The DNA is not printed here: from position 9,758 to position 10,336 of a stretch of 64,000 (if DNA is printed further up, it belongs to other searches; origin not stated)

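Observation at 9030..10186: RelA/SpoT-type small alarmone hydrolase (HD domain) operon in an archaeon, GC-elevated, with two overlapping unknown ORFs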

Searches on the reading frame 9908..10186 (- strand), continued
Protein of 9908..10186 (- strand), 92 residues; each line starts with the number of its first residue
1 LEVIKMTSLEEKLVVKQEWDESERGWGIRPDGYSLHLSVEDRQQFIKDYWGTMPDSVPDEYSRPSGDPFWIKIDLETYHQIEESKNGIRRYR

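Call 79: search_protein_families(library=pfam, proteins=[L090:2537-3259:-, L088:2537-3328:-, L137:1951-2688:-], max_evalue=0.05)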
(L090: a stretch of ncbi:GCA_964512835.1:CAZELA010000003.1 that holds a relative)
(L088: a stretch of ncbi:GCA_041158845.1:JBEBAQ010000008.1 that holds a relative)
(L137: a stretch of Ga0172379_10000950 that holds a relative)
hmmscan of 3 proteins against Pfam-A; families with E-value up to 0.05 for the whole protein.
L090:2537-3259:- (240 aa): 9 families
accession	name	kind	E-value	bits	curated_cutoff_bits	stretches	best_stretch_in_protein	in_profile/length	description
PF01978.25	TrmB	-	2e-07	31.2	25.6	1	11-74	5-67/68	Sugar-specific transcriptional regulator TrmB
PF12802.13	MarR_2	-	2.7e-05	24.7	27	1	11-61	2-53/61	MarR family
PF02002.24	TFIIE_alpha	-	0.00011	22.4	22.9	1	14-64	13-63/105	TFIIE alpha subunit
PF01047.28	MarR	-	0.00042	20.6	24.6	1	17-62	6-51/59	MarR family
PF25212.1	HVO_A0114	-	0.00088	19.5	27.6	1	12-66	20-74/84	HVO_A0114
PF13412.12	HTH_24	-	0.0047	16.9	21.9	1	13-58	2-47/48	Winged helix-turn-helix DNA-binding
PF09339.16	HTH_IclR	-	0.017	15.3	22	1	15-58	4-48/52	IclR helix-turn-helix domain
PF12840.13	HTH_20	-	0.028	14.8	27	0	16-59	6-49/51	Helix-turn-helix domain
PF01022.26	HTH_5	-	0.046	14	22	0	23-59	11-46/47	Bacterial regulatory protein, arsR family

L088:2537-3328:- (263 aa): 7 families
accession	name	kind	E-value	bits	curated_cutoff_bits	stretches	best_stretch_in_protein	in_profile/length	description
PF01978.25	TrmB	-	2.4e-12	47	25.6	1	29-96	1-67/68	Sugar-specific transcriptional regulator TrmB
PF01022.26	HTH_5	-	0.00029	21.1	22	1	44-80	9-45/47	Bacterial regulatory protein, arsR family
PF04283.17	CheF-arch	-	0.0022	18.2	25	1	186-259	34-111/218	Chemotaxis signal transduction system protein F from archaea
PF09339.16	HTH_IclR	-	0.0026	17.9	22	1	47-80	15-48/52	IclR helix-turn-helix domain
PF01047.28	MarR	-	0.017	15.4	24.6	1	38-80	5-47/59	MarR family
PF08221.17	HTH_9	-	0.033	14.7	23.4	0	39-65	16-42/62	RNA polymerase III subunit RPC82 helix-turn-helix domain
PF13412.12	HTH_24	-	0.041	13.9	21.9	0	44-80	11-47/48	Winged helix-turn-helix DNA-binding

L137:1951-2688:- (246 aa): 4 families
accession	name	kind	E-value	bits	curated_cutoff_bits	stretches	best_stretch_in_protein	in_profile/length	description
PF01978.25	TrmB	-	4.9e-14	52.4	25.6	1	13-80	2-68/68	Sugar-specific transcriptional regulator TrmB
PF08221.17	HTH_9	-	0.00015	22.2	23.4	1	22-61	16-55/62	RNA polymerase III subunit RPC82 helix-turn-helix domain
PF03965.22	Penicillinase_R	-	0.025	15.4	22.6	1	17-81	1-69/115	Penicillinase repressor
PF21716.3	dnstrm_HI1420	-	0.029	14.7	27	0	33-55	43-65/90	Probable addiction module antidote protein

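Call 88: search_protein_families(library=phrogs, proteins=[L221:4175-4870:+, L188:1232-1639:+, L209:1512-2489:+, L218:2513-2947:+, L199:1211-2503:+, L246:1004-1726:+, L221:3001-3237:+, L209:3001-3225:+], max_evalue=0.001)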
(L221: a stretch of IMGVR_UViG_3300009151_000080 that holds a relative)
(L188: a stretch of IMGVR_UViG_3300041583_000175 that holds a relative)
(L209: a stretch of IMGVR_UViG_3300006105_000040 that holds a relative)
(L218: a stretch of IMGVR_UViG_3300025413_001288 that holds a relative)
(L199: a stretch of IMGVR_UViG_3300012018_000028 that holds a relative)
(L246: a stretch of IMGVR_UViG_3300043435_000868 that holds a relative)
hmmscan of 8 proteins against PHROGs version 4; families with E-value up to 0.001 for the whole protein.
L221:4175-4870:+ (232 aa): 0 families

L188:1232-1639:+ (136 aa): 1 family
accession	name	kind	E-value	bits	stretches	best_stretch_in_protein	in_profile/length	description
phrog_234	-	transcription regulation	7.8e-08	33.6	1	11-122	4-123/181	late sigma transcription factor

L209:1512-2489:+ (326 aa): 5 families
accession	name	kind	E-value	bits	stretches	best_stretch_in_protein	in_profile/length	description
phrog_168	-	DNA, RNA and nucleotide metabolism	1.5e-49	170.4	1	2-285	6-296/314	clamp loader of DNA polymerase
phrog_5846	-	DNA, RNA and nucleotide metabolism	1e-21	78.7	1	7-306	6-296/380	clamp loader of DNA polymerase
phrog_11838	-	DNA, RNA and nucleotide metabolism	8.6e-15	55.8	1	9-232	9-219/420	clamp loader of DNA polymerase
phrog_7998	-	unknown function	0.00028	21.2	1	33-117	39-132/339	-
phrog_7485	-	unknown function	0.00053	20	0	34-70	227-263/430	-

L218:2513-2947:+ (145 aa): 1 family
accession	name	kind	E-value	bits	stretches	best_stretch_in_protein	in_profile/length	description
phrog_261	-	tail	7.5e-09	36.7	1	2-99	4-101/312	baseplate wedge subunit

L199:1211-2503:+ (431 aa): 0 families

L246:1004-1726:+ (241 aa): 2 families
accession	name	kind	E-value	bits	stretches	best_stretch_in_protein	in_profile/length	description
phrog_29613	-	unknown function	4.5e-05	23.4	1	72-201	312-450/487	-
phrog_19370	-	unknown function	0.00078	19.4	0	44-145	79-184/450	-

L221:3001-3237:+ (79 aa): 0 families

L209:3001-3225:+ (75 aa): 0 families

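Call 91: search_protein_families(library=pfam, proteins=[window:9908-10171:-, L085:1859-2098:+], max_evalue=10)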
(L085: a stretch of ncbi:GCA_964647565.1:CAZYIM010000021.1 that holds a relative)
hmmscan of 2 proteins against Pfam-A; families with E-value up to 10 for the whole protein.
window:9908-10171:- (87 aa): 0 families

L085:1859-2098:+ (79 aa): 0 families

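Call 98: search_protein_families(library=pfam, proteins=[L114:3307-3963:+, L139:3335-3961:+, L118:2878-3702:+, L164:676-1224:+, L114:3998-5929:+, L139:4043-5407:+, L118:4023-4403:-, L093:3311-3769:+], max_evalue=0.01)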
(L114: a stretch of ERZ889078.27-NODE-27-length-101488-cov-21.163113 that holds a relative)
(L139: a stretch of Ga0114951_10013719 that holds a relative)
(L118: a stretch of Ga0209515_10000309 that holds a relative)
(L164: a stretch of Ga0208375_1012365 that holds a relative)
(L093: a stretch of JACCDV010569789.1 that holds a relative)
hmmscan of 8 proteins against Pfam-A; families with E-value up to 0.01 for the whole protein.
L114:3307-3963:+ (218 aa): 3 families
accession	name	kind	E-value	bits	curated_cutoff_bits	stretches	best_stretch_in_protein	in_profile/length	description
PF00702.32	Hydrolase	-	4.9e-21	76.4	26.4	1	4-179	1-187/191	haloacid dehalogenase-like hydrolase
PF13419.12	HAD_2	-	3.5e-17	63.5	23.8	1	7-185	1-174/178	Haloacid dehalogenase-like hydrolase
PF13242.12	Hydrolase_like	-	0.00023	21.4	22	1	145-187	4-46/75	HAD-hyrolase-like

L139:3335-3961:+ (208 aa): 1 family
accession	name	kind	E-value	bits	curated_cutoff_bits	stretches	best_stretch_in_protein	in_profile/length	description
PF00300.27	His_Phos_1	-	1e-36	126.9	21.7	1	5-204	1-194/194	Histidine phosphatase superfamily (branch 1)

L118:2878-3702:+ (274 aa): 0 families

L164:676-1224:+ (182 aa): 1 family
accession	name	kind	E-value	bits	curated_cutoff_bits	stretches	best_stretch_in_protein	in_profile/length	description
PF01936.24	NYN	-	4e-40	138.1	24.2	1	10-159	1-145/145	NYN domain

L114:3998-5929:+ (643 aa): 0 families

L139:4043-5407:+ (455 aa): 1 family
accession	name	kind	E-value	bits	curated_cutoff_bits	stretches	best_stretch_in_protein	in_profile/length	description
PF10263.15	SprT-like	-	0.0038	17.5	25.6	1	289-363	2-79/108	SprT-like family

L118:4023-4403:- (126 aa): 3 families
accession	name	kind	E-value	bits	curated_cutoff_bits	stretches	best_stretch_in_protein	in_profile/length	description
PF03819.22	MazG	-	9.5e-12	45.5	22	1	46-115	9-71/74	MazG nucleotide pyrophosphohydrolase domain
PF06892.16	Phage_CP76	-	0.0042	17.4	26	1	36-92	85-140/146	Phage regulatory protein CII (CP76)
PF12643.12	MazG-like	-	0.0078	16.9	27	0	72-111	29-68/85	MazG-like family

L093:3311-3769:+ (152 aa): 1 family
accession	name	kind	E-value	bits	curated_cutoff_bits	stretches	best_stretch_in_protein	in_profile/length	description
PF00072.30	Response_reg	-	7.5e-12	45.8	30.2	1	12-118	1-97/111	Response regulator receiver domain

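Call 101: search_protein_families(library=pfam, alignment_id=A7, max_evalue=0.0001)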
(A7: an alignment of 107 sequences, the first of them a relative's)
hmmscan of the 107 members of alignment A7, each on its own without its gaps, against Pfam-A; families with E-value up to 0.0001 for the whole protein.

A. member 1, L093:3311-3766:+ (152 aa): 1 family
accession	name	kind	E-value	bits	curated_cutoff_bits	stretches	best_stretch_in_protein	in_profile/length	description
PF00072.30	Response_reg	-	7.5e-12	45.8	30.2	1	12-118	1-97/111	Response regulator receiver domain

B. families by the number of members that match (of 107 scanned): 28 families (the first 25 are shown)
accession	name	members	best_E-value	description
PF13328.12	HD_4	15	4.5e-20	HD domain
PF01966.28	HD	8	6.7e-08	HD domain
PF01936.24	NYN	3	4e-40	NYN domain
PF01541.30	GIY-YIG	2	3.7e-18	GIY-YIG catalytic domain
PF00154.27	RecA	1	9.3e-48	recA bacterial DNA recombination protein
PF00300.27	His_Phos_1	1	1e-36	Histidine phosphatase superfamily (branch 1)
PF00459.30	Inositol_P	1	5.7e-34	Inositol monophosphatase family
PF13385.13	Laminin_G_3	1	1.9e-22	Concanavalin A-like lectin/glucanases superfamily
PF24827.1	AstE_AspA_cat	1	9.5e-22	Succinylglutamate desuccinylase/Aspartoacylase catalytic domain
PF00702.32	Hydrolase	1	4.9e-21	haloacid dehalogenase-like hydrolase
PF17957.7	Big_7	1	1.5e-18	Bacterial Ig domain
PF00691.25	OmpA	1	2.5e-18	OmpA family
PF13419.12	HAD_2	1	3.5e-17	Haloacid dehalogenase-like hydrolase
PF00293.34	NUDIX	1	1.6e-15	NUDIX domain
PF05345.18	He_PIG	1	2e-15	Putative Ig domain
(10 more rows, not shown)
